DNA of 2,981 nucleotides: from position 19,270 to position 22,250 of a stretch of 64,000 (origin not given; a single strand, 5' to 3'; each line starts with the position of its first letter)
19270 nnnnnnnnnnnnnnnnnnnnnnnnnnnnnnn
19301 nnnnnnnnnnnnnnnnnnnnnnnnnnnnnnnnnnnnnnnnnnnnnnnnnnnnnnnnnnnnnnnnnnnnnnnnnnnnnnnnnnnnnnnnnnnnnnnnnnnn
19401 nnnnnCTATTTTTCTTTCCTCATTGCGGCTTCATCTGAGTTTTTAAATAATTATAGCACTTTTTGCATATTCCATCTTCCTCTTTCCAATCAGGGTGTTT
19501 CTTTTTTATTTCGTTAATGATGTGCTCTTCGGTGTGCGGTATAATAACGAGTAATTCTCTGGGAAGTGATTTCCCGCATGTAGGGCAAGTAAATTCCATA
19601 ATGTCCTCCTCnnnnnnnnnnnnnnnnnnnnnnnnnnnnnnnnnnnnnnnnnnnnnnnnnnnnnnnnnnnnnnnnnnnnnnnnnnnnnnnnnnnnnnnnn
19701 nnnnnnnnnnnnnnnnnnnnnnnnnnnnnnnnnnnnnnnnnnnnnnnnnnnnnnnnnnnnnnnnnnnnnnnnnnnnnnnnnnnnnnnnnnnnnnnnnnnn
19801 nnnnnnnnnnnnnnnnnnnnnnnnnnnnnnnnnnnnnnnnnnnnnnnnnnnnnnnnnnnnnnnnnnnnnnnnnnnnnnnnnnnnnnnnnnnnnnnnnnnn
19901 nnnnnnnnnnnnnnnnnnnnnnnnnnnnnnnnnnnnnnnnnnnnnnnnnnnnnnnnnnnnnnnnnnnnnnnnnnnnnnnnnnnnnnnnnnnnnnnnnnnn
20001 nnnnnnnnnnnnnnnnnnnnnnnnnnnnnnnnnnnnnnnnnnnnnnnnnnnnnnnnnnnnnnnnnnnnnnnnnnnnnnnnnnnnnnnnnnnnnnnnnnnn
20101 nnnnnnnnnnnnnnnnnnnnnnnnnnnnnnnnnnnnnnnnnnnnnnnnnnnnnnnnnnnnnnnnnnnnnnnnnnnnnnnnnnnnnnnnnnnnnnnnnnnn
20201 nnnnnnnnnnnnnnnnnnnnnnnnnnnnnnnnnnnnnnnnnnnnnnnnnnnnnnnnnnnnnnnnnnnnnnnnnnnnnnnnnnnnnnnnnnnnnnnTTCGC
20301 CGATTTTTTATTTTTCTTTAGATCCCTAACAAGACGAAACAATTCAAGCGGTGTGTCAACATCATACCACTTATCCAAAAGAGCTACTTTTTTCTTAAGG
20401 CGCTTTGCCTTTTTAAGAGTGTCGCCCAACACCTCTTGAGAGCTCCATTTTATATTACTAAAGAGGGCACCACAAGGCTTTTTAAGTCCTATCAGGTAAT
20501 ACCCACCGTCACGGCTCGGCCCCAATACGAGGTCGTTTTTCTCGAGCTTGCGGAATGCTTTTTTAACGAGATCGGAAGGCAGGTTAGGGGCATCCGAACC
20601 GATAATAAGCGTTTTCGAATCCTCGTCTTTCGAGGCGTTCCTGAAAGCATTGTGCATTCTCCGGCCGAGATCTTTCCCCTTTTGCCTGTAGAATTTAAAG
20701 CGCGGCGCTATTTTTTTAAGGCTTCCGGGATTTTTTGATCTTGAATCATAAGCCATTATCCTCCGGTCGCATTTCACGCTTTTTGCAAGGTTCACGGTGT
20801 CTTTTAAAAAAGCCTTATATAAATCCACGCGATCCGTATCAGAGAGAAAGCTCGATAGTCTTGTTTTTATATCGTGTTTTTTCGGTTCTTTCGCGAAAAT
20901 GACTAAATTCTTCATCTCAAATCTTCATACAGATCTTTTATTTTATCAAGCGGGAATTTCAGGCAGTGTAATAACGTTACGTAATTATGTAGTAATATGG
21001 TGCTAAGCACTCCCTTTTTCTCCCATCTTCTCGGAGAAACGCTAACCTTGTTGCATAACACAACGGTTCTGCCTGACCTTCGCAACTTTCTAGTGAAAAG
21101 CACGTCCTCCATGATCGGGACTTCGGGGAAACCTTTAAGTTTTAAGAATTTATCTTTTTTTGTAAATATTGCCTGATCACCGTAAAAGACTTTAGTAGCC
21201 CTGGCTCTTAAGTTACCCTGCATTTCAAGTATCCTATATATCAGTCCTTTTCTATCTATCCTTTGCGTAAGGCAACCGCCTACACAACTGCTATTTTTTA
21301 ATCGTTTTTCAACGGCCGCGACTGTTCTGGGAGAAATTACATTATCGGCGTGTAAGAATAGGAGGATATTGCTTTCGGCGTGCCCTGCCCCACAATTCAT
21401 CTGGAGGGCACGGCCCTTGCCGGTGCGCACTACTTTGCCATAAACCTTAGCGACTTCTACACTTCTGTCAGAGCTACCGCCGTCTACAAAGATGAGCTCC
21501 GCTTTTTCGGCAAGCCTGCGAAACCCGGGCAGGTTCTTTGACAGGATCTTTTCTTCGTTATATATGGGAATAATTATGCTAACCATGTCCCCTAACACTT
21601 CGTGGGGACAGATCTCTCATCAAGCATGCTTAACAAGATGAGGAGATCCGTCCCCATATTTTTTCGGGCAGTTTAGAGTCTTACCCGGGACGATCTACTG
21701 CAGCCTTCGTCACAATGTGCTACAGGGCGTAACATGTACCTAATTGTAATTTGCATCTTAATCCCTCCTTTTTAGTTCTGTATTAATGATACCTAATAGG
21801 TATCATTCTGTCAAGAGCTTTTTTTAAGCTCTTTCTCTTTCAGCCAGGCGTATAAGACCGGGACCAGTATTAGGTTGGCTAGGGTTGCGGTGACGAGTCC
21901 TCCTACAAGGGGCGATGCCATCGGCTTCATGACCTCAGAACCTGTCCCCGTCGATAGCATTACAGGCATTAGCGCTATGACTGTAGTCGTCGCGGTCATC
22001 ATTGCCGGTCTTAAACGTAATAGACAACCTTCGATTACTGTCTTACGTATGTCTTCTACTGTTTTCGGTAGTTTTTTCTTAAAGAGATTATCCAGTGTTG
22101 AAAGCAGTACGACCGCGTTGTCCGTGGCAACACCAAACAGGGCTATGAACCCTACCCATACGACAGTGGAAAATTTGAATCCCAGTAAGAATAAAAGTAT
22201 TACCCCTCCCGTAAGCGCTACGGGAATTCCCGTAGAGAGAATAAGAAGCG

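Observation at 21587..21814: Small uORF with a strong SD followed by mutually exclusive hairpins that can sequester the SD of the GT2 / DUF2064 operon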

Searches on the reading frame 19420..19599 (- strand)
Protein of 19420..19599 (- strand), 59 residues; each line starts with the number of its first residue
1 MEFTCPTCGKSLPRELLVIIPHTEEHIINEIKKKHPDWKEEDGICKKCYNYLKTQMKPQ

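Call 11: search_protein_families(library=ncbifam, proteins=[window:19420-19599:-], max_evalue=0.001)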
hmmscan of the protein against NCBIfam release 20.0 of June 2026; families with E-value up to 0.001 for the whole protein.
window:19420-19599:- (59 aa): 0 families

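Call 28: search_protein_families(library=pfam, proteins=[window:19420-19599:-], max_evalue=1)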
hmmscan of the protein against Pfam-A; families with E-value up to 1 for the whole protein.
window:19420-19599:- (59 aa): 11 families
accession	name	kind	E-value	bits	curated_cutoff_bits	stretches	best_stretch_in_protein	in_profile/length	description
PF14279.12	HNH_5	-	0.00023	21.5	27.5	1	5-58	1-49/56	HNH endonuclease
PF05605.18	zf-Di19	-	0.004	17.8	27.5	1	2-56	2-45/54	Drought induced 19 protein (Di19), zinc-binding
PF03367.19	Zn_ribbon_ZPR1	-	0.0096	15.8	23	1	2-30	4-35/56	ZPR1 zinc-finger domain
PF00096.32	zf-C2H2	-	0.02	15.8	25.2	1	3-14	1-12/23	Zinc finger, C2H2 type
PF18912.6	DZR_2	-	0.03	14.6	27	0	39-54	18-33/56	Double zinc ribbon domain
PF13248.11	Zn_ribbon_3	-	0.044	13.7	27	1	3-13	3-12/26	zinc-ribbon domain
PF12773.13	DZR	-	0.096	13.3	27.3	1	4-53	14-35/45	Double zinc ribbon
PF24441.1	DUF7560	-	0.11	12.6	27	1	2-12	5-15/44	Family of unknown function (DUF7560)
PF04423.19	Rad50_zn_hook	-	0.16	12.2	24.3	1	4-15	21-32/52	Rad50 zinc hook motif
PF18439.7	zf_UBZ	-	0.21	11.7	25.6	1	3-14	3-14/32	Ubiquitin-Binding Zinc Finger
PF13912.12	zf-C2H2_6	-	0.37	11.3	25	1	3-14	2-13/27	C2H2-type zinc finger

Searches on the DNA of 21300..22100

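Call 5: search_rna_families(source=window, start=21300, end=22100, threshold=evalue, max_evalue=10, show_alignments=3)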
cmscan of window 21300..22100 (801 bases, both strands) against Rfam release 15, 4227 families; matches with E-value up to 10: 4.
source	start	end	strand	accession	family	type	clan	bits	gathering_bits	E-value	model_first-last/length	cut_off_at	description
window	21743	21811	-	RF04335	Plastid-rpl20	Cis-reg;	-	23.1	53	0.9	1-80/80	no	Plastid-rpl20 3UTR RNA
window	21600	21657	-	RF02592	Spy392987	Gene; antisense;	-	20.6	47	0.64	1-63/63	no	S. pyogenes antisense RNA 392987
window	21616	21643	+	RF03085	abiF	Gene; sRNA;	-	16.9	37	5.3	1-37/37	no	abiF RNA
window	21965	22006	-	RF00276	SNORD52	Gene; snRNA; snoRNA; CD-box;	CL00063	14.8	45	4.3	1-67/67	no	Small nucleolar RNA SNORD52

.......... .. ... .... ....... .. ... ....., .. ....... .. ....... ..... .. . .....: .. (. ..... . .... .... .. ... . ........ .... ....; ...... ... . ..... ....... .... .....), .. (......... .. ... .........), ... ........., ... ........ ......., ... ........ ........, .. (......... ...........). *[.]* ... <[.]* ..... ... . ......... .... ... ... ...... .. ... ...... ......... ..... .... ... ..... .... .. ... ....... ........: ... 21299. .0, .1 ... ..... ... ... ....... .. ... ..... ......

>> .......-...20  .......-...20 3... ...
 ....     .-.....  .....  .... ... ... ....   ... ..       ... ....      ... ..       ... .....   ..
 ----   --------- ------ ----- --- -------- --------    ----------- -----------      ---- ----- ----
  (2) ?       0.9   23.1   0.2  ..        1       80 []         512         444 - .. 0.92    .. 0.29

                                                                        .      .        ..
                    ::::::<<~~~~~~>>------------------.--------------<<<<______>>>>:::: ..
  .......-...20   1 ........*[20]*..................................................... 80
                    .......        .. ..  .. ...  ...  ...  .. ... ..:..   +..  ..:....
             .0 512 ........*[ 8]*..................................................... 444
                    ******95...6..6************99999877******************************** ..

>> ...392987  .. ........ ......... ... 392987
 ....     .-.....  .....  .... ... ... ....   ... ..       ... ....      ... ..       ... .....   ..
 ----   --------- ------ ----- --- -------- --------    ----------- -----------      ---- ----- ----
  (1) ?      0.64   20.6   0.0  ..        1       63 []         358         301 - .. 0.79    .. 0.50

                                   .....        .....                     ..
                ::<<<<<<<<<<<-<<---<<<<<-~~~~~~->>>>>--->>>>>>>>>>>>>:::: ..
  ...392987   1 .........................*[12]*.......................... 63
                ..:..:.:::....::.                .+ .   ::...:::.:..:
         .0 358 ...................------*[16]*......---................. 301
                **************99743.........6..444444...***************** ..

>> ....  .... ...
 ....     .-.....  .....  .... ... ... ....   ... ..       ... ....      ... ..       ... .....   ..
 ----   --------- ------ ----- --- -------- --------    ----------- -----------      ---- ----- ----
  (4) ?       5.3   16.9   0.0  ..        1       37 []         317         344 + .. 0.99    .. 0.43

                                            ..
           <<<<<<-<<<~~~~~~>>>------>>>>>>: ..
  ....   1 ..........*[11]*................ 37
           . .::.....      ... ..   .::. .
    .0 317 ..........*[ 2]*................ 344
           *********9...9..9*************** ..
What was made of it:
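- On Any Rfam family (riboswitch or leader): The best hits have E = 0.6-5 and lie far below gathering scores (call 5).
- There is no Rfam match (call 5).
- Tried and rejected: Rfam scan of the leader at E <= 10: only chance hits (call 5).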
